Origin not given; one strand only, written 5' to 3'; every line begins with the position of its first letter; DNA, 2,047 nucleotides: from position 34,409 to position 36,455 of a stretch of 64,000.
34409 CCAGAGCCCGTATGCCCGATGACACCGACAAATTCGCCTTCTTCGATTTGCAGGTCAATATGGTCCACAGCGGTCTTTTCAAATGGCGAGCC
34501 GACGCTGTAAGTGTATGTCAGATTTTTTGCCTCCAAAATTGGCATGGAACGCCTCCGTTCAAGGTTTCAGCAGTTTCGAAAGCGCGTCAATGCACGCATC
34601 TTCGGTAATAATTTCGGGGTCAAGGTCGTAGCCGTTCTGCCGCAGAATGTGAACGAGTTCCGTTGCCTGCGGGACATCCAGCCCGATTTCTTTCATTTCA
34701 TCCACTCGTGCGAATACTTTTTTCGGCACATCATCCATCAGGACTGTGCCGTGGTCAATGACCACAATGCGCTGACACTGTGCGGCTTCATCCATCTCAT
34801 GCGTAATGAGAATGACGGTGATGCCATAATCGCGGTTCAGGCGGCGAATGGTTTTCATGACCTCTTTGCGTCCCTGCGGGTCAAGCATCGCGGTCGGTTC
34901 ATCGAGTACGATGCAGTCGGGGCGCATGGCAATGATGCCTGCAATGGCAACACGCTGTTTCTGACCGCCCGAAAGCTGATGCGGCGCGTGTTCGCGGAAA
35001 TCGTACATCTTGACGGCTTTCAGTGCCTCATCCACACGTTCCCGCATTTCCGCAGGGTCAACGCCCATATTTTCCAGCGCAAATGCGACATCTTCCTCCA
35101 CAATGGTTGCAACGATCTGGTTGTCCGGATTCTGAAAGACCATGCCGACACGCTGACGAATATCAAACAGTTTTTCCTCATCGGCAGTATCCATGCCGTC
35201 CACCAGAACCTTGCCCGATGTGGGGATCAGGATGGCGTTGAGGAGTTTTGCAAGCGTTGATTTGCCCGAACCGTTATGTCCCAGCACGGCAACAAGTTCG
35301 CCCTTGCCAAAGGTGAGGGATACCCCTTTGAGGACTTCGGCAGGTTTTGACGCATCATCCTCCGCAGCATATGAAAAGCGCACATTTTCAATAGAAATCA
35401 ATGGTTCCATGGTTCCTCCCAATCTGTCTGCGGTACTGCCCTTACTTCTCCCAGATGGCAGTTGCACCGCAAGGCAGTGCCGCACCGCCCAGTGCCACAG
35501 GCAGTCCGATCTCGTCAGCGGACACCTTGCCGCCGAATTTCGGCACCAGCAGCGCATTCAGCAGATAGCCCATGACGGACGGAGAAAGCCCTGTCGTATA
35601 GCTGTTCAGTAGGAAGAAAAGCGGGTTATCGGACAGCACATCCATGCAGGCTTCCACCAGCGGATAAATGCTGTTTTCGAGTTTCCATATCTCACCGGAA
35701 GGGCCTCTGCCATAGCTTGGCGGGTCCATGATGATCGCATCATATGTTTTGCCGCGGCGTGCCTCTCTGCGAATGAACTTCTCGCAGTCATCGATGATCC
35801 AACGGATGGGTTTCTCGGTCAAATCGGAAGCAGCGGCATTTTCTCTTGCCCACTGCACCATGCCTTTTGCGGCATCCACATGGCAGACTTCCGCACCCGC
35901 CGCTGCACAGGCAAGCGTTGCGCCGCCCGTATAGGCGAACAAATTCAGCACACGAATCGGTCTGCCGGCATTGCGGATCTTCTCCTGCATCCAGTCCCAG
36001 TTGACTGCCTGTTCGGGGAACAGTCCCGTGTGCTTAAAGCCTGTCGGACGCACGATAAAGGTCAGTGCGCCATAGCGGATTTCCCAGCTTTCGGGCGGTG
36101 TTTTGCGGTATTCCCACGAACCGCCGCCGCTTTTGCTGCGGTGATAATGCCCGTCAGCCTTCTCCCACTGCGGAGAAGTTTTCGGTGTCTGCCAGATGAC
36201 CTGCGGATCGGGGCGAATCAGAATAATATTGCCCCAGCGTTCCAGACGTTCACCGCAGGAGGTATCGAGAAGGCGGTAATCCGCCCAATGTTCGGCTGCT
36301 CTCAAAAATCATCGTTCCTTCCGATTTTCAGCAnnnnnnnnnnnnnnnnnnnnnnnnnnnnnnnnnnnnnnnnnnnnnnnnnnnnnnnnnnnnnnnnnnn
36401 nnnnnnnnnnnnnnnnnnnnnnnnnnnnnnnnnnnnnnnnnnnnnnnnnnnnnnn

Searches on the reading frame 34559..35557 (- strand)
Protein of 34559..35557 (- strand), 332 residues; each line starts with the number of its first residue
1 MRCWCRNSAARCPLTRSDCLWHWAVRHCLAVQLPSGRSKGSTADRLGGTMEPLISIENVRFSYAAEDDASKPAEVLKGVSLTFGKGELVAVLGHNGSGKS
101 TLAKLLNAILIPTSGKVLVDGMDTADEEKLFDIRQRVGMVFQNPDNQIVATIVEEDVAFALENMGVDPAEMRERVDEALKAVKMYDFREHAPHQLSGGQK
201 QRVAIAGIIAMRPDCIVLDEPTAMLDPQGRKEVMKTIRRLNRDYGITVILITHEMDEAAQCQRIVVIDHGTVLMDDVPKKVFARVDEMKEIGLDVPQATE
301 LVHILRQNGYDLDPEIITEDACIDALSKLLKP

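Call 74: search_protein_families(library=pfam, proteins=[window:34559-35557:-], max_evalue=0.00001)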
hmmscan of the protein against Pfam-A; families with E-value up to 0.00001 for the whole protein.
window:34559-35557:- (332 aa): 4 families
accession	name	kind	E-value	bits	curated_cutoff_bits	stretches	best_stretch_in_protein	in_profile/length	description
PF00005.33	ABC_tran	-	3.3e-35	122.1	25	1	76-223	1-137/137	ABC transporter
PF02463.25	SMC_N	-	6.5e-11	42.5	40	1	87-265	25-209/220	RecF/RecN/SMC N terminal domain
PF13304.12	AAA_21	-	1.5e-08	35.5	27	0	189-254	232-299/304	AAA domain, putative AbiEii toxin, Type IV TA system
PF13175.12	AAA_15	-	8.8e-06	26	32.1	0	88-162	25-92/374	AAA ATPase domain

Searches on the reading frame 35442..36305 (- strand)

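Call 74: search_protein_families(library=pfam, proteins=[window:35442-36305:-], max_evalue=0.00001)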
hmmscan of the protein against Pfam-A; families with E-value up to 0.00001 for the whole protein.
window:35442-36305:- (287 aa): 2 families
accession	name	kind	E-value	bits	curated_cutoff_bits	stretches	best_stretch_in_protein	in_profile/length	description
PF10672.15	Methyltrans_SAM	-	2.2e-13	50.5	27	1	54-201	66-209/286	S-adenosylmethionine-dependent methyltransferase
PF03602.21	Cons_hypoth95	-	2.2e-06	27.9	24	1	105-196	35-122/182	Conserved hypothetical protein 95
